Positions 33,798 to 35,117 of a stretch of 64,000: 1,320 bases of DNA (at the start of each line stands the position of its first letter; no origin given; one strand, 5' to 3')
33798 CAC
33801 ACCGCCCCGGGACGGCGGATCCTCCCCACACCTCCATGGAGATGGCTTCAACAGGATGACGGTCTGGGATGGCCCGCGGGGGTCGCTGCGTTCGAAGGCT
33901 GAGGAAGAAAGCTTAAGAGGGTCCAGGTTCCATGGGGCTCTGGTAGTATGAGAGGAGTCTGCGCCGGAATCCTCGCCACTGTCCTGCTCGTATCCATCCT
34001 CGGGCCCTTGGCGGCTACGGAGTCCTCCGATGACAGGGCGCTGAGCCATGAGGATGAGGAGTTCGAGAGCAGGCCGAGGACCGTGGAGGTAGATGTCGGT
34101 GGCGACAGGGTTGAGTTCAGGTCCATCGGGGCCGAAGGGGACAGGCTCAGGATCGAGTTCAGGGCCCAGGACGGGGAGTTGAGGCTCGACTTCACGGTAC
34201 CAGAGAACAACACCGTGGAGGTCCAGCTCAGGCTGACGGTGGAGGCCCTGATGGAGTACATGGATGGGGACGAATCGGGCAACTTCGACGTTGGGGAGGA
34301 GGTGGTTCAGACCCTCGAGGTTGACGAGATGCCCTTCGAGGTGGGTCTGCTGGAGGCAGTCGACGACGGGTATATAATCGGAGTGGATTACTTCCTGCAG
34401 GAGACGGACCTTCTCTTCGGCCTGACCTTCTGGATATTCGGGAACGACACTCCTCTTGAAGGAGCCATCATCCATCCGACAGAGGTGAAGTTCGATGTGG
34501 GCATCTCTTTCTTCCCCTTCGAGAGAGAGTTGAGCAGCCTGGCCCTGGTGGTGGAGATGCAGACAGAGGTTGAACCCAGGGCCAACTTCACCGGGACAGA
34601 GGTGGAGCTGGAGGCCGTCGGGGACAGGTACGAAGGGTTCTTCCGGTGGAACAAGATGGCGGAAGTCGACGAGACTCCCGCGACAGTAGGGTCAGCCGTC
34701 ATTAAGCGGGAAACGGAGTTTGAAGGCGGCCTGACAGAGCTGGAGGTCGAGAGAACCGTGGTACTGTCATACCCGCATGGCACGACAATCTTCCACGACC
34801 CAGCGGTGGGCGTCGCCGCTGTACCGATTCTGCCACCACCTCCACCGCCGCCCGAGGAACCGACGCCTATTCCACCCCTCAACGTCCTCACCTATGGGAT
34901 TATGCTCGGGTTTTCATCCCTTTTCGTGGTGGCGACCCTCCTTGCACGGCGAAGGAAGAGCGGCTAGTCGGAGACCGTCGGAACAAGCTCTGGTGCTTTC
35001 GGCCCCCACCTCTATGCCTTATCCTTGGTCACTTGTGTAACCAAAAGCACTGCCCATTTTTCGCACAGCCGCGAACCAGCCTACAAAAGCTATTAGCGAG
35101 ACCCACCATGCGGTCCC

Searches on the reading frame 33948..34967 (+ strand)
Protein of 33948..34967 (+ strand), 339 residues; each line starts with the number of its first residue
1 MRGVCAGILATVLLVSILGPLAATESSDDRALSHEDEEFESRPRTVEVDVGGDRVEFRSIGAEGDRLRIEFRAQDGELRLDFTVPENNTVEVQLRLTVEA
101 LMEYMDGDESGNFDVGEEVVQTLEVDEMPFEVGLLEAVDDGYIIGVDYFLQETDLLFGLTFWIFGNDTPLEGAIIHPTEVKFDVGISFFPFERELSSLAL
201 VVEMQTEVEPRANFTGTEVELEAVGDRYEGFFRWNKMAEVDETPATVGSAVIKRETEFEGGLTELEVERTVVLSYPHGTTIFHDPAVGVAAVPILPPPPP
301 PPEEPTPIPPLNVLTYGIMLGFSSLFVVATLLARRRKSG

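Call 4: search_protein_families(library=pfam, proteins=[window:33948-34967:+], max_evalue=1)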
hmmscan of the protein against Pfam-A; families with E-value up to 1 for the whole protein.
window:33948-34967:+ (339 aa): 1 family
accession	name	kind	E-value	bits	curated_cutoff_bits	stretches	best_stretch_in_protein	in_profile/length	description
PF17390.7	Bac_rhamnosid_C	-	0.0036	17.5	22.1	1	66-100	35-69/78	Bacterial alpha-L-rhamnosidase C-terminal domain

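Call 5: search_protein_families(library=ncbifam, proteins=[window:33948-34967:+], max_evalue=1)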
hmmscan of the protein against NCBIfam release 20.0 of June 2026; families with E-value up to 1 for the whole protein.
window:33948-34967:+ (339 aa): 0 families

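Call 33: find_homologous_proteins(query=A4, max_evalue=0.001)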
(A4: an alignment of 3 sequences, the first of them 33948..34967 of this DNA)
Query A4 (3 sequences) (339 aa, profile of the alignment): 27 proteins with E <= 0.001 among 8000 candidates.
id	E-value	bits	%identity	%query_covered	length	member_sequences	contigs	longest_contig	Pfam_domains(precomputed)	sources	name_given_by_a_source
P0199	6.1e-167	573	100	100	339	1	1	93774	-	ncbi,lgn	ncbi:MAG: hypothetical protein ACE5HJ_01675 [Thermoplasmata archaeon]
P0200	2.5e-142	492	49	82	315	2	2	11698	-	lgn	-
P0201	4.2e-134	465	30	32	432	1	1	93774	-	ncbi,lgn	ncbi:MAG: hypothetical protein ACE5HJ_01790 [Thermoplasmata archaeon]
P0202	3.2e-124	432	70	100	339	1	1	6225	-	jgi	jgi:hypothetical protein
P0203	7.5e-111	389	64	100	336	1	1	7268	-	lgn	-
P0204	1.6e-99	351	54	100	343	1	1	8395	-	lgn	-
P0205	8.9e-92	326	30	59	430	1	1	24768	-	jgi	jgi:hypothetical protein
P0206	1.4e-90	322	28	40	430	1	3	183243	-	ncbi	-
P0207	1.7e-89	318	53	94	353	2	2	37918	-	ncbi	-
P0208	3.4e-87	311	52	99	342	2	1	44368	-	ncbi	-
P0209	7.7e-83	296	41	19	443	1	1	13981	-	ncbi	-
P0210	1.2e-80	289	48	100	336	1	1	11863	-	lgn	-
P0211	2.1e-73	265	49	88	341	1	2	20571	-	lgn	-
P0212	7.2e-73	264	62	4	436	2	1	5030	-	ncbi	ncbi:MAG: hypothetical protein V3U52_08010 [Thermoplasmata archaeon]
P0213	3.3e-71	258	30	59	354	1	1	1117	-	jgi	jgi:hypothetical protein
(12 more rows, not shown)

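Call 51: predict_structure(alignment_id=A5)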
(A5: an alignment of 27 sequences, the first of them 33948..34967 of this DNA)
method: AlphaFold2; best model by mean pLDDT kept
length: 339 residues; sequences in the alignment: 27
mean_pLDDT: 80.8   pTM: 0.70
mean pLDDT of the five models: 80.8, 78.9, 76.8, 75.8, 74.1
residues with pLDDT >= 90: 141; 70-90: 116; 50-70: 62; < 50: 20
segments of 3 or more residues with pLDDT < 50: 18-35
pLDDT, mean of each block of 10 residues (from residue 1): 71 63 37 55 88 87 85 91 65 89 92 89 95 90 94 94 90 85 95 95 86 59 67 87 95 81 79 96 86 59 53 76 91 81
secondary structure, 60 per line:
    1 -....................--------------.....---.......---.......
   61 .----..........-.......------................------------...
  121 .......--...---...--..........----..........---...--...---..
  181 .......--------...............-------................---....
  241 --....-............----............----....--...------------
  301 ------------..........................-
elements in order: H2-21 H36-40 E44-50 E54-61 E66-72 E77-83 E90-105 E118-124 E130-132 E136-138 E141-150 E155-164 E168-170 E173-175 E179-187 E196-210 H218-231 E237-240 E243-246 E248-259 E264-275 E280-283 E286-288 H313-338
